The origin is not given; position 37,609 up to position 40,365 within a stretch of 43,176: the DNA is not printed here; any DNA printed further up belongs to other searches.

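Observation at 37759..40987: Self-contained acyl-activation / carrier / acyltransferase enzyme coupled to an MBL hydrolase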

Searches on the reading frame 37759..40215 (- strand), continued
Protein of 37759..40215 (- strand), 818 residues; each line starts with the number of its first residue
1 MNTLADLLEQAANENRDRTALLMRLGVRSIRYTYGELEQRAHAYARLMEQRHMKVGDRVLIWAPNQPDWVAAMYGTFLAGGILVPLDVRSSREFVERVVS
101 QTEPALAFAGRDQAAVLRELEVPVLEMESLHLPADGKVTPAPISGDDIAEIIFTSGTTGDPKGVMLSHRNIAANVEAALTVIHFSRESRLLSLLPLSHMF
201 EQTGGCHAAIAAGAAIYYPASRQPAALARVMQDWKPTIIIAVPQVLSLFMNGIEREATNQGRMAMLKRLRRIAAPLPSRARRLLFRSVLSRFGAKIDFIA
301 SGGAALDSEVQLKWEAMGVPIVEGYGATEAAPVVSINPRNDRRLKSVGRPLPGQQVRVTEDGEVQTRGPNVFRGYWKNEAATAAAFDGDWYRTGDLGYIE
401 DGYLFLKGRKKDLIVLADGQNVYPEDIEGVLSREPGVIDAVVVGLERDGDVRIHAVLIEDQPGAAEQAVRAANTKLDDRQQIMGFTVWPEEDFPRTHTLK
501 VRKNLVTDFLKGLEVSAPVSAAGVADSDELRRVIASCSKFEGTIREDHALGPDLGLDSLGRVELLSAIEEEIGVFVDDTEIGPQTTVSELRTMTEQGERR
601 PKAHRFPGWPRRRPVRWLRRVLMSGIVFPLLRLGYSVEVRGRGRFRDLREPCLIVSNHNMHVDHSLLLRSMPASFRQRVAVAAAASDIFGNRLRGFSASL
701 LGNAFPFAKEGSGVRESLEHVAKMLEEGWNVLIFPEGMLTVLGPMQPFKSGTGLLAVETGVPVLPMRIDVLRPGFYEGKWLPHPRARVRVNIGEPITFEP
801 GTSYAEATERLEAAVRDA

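Call 9: find_encoding_contigs(protein=P0074, flank=6000, max_places=2)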
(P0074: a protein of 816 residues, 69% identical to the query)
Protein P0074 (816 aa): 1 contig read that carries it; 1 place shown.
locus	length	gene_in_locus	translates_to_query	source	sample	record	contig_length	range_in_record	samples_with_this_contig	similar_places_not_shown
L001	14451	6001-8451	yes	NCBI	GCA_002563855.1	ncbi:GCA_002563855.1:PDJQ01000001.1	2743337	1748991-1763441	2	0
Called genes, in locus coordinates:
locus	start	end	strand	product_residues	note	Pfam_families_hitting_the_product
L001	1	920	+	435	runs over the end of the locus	-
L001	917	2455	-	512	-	PF26314:MptA_B_family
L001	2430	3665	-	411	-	PF13641:Glyco_tranf_2_3, PF13632:Glyco_trans_2_3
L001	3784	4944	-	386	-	PF02771:Acyl-CoA_dh_N, PF02770:Acyl-CoA_dh_M, PF00441:Acyl-CoA_dh_1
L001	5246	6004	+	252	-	PF00753:Lactamase_B, PF23023:Anti-Pycsar_Apyc1 (weak), PF12706:Lactamase_B_2 (weak), PF14597:Lactamase_B_5 (weak)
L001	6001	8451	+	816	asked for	PF00501:AMP-binding, PF00550:PP-binding, PF01553:Acyltransferase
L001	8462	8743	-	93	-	PF02597:ThiS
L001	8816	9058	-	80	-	PF09383:NIL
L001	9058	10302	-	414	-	PF00291:PALP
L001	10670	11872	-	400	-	-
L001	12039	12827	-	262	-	PF00378:ECH_1, PF16113:ECH_2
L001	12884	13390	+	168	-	PF04167:DUF402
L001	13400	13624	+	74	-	-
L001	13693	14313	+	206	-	PF01121:CoaE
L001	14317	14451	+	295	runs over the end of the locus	PF07728:AAA_5, PF08406:CbbQ_C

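Call 10: find_encoding_contigs(protein=P0090, flank=6000, max_places=2)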
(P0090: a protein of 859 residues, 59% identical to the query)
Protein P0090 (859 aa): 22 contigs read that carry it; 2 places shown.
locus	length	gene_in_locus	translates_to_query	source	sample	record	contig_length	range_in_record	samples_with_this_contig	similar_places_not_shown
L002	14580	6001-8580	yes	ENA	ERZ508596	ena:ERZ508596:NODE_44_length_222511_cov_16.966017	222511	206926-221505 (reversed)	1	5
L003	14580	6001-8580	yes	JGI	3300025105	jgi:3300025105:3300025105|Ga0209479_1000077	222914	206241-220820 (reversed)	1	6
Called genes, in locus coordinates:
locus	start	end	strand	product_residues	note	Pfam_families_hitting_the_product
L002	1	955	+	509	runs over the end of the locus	PF13541:ChlI, PF05496:RuvB_N (faint), PF01078:Mg_chelatase, PF07728:AAA_5 (faint), PF00493:MCM (weak), PF13335:Mg_chelatase_C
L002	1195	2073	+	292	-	-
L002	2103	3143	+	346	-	-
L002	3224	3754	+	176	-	PF01814:Hemerythrin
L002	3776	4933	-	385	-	PF02771:Acyl-CoA_dh_N, PF02770:Acyl-CoA_dh_M, PF00441:Acyl-CoA_dh_1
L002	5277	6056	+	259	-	PF00753:Lactamase_B, PF23023:Anti-Pycsar_Apyc1, PF12706:Lactamase_B_2 (weak)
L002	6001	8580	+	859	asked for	PF00501:AMP-binding, PF00550:PP-binding, PF01553:Acyltransferase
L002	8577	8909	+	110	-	-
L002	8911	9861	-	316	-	PF01326:PPDK_N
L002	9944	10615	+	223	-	PF01478:Peptidase_A24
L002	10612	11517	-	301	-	PF00482:T2SSF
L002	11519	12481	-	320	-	PF00482:T2SSF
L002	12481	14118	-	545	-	PF00437:T2SSE, PF27713:UCP018868 (weak)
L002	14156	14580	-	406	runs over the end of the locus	PF00072:Response_reg, PF00142:Fer4_NifH (faint), PF01656:CbiA, PF06564:CBP_BcsQ (weak), PF09140:MipZ, PF10609:ParA, PF13614:AAA_31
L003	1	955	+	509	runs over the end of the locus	PF13541:ChlI, PF05496:RuvB_N (faint), PF01078:Mg_chelatase, PF07728:AAA_5 (faint), PF00493:MCM (weak), PF13335:Mg_chelatase_C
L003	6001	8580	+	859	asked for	PF00501:AMP-binding, PF00550:PP-binding, PF01553:Acyltransferase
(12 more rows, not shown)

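Call 11: find_encoding_contigs(protein=P0106, flank=6000, max_places=2)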
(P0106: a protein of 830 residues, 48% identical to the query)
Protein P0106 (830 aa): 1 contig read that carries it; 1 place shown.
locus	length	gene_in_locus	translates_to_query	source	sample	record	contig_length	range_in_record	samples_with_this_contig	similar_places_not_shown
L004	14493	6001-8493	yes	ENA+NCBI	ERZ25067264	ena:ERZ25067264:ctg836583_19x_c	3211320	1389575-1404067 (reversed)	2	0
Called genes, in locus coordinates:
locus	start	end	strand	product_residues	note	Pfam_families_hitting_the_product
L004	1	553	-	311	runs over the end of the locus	PF00296:Bac_luciferase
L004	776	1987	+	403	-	-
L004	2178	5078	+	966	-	PF07669:Eco57I (weak)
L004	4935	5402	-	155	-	-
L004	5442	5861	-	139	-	-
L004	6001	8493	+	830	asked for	PF00501:AMP-binding, PF00550:PP-binding (weak), PF01553:Acyltransferase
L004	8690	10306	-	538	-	PF01844:HNH, PF13395:HNH_4 (weak)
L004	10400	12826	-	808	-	PF08757:CotH, PF00932:LTD (weak)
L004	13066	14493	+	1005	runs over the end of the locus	PF00675:Peptidase_M16, PF05193:Peptidase_M16_C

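Call 50: predict_structure(alignment_id=A4)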
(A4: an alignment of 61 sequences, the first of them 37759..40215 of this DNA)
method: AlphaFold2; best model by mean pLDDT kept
length: 818 residues; sequences in the alignment: 61
mean_pLDDT: 86.4   pTM: 0.83
mean pLDDT of the five models: 86.4, 84.4, 83.4, 80.7, 79.0
residues with pLDDT >= 90: 387; 70-90: 364; 50-70: 53; < 50: 14
segments of 3 or more residues with pLDDT < 50: 156-158, 516-525
pLDDT, mean of each block of 10 residues (from residue 1): 93 97 88 96 97 97 95 98 91 89 96 94 91 87 95 63 90 92 93 89 93 95 79 93 85 86 93 93 94 92 80 94 81 84 89 92 90 89 89 88 83 65 80 89 76 88 87 83 88 74 84 51 57 82 84 78 83 78 88 78 71 90 90 89 90 92 89 91 78 85 79 76 90 88 87 89 94 75 79 92 92 94
secondary structure, 60 per line:
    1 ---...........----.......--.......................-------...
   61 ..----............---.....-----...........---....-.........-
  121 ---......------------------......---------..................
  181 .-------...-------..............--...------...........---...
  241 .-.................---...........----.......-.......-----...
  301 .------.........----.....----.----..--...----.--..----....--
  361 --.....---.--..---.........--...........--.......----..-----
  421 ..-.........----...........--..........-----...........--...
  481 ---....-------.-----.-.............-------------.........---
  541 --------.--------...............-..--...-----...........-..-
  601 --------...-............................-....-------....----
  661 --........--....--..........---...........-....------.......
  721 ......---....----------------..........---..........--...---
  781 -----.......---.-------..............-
elements in order (helices of 4 or more, strands of 3 or more residues): H4-14 E19-25 E28-33 H34-50 E58-62 H67-78 E82-86 H92-102 E106-109 H111-119 E124-126 E148-153 E163-167 H168-181 E189-191 H199-212 E215-217 H224-234 E238-241 H243-259 H263-273 H278-284 H286-292 E298-301 H308-316 E321-325 E355-358 E363-367 H379-385 E390-400 E403-409 H424-432 E437-447 E450-459 H465-475 E484-487 H503-515 H529-537 H558-572 H587-596 H613-634 E635-640 H642-645 E653-656 H663-670 H673-676 E679-684 H685-688 H692-702 E704-707 H714-726 E730-733 H750-759 E763-772 E786-792 H804-817

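Call 57: search_protein_families(library=pfam, proteins=[L002:8577-8909:+], max_evalue=1)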
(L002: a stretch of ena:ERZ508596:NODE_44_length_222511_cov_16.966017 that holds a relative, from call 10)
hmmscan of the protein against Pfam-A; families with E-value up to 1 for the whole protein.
L002:8577-8909:+ (110 aa): 1 family
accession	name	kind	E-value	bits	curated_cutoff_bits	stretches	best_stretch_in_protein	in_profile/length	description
PF22703.2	Cdc6_lid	-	0.0063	16.8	27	1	8-34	40-66/68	Cdc6 AAA+ ATPase-type lid domain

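Call 76: fold_search(model_id=the predicted structure, library=pdb)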
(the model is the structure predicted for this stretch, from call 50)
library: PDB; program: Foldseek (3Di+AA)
matches with E <= 10: 1897; with E <= 0.001: 639
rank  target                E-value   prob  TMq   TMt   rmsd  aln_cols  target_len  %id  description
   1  4gxr                  4.2e-40  1.00  0.43  0.68  11.2       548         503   25  Structure of ATP bound RpMatB-BxBclM chimera B3 (released 2012-10-24)
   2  4fut                  2.8e-39  1.00  0.42  0.67  11.4       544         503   25  Crystal structure of ATP bound MatB from Rhodopseudomonas palustris (released 2012-07-25)
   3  6qjz                  7.6e-39  1.00  0.50  0.79   4.7       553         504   24  Identificationand Characterization of an Oxalylfrom Grass pea (Lathyrus sativusCoA-Synthetase L.) (released 2020-08-26)
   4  3r44                  8.0e-39  1.00  0.44  0.70  11.0       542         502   24  Mycobacterium tuberculosis fatty acyl CoA synthetase (released 2012-02-08)
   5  4gxq_A                8.0e-39  1.00  0.43  0.68  11.0       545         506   25  Crystal Structure of ATP bound RpMatB-BxBclM chimera B1 (released 2012-10-24)
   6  4fuq_C                8.0e-39  1.00  0.42  0.66  12.6       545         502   26  Crystal structure of apo MatB from Rhodopseudomonas palustris (released 2012-07-25)
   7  4fuq_D                9.5e-39  1.00  0.42  0.66  12.8       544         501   25  Crystal structure of apo MatB from Rhodopseudomonas palustris (released 2012-07-25)
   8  4r0m_A                2.2e-38  1.00  0.44  0.55  16.0       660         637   21  Structure of McyG A-PCP complexed with phenylalanyl-adenylate (released 2015-04-15)
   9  8wev_A                3.4e-38  1.00  0.44  0.73  10.6       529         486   24  Crystal structure of Feruoyl-CoA Synthetase complexed with AMP from Amycolatopsis thermoflava (released 2024-09-25)
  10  5x8f_B                5.0e-38  1.00  0.51  0.83   3.7       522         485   22  Ternary complex structure of a double mutant I454RA456K of o-Succinylbenzoate CoA Synthetase (MenE) from Bacillus Subt (released 2017-06-07)
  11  5ie2_A                7.1e-38  1.00  0.42  0.67  11.3       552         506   25  Crystal structure of a plant enzyme (released 2016-12-07)
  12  4fuq_A                8.8e-38  1.00  0.42  0.66  12.8       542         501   25  Crystal structure of apo MatB from Rhodopseudomonas palustris (released 2012-07-25)
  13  8weu                  1.4e-37  1.00  0.44  0.73  10.3       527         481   23  Crystal structure of Feruoyl-CoA Synthetase from Amycolatopsis thermoflava (released 2024-09-25)
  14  5x8g_D                1.7e-37  1.00  0.51  0.83   3.6       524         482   22  Binary complex structure of a double mutant I454RA456K of o-Succinylbenzoate CoA Synthetase (MenE) from Bacillus Subti (released 2017-06-07)
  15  5x8f_D                2.4e-37  1.00  0.50  0.83   3.7       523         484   22  Ternary complex structure of a double mutant I454RA456K of o-Succinylbenzoate CoA Synthetase (MenE) from Bacillus Subt (released 2017-06-07)
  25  7thq_B                8.2e-37  1.00  0.51  0.80   4.3       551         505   21  Crystal structure of PltF trapped with PigG using a proline adenosine vinylsulfonamide inhibitor (released 2022-11-30)
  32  5t3d                  3.5e-36  1.00  0.58  0.46   4.7       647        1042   20  Crystal structure of holo-EntF a nonribosomal peptide synthetase in the thioester-forming conformation (released 2016-09-21)
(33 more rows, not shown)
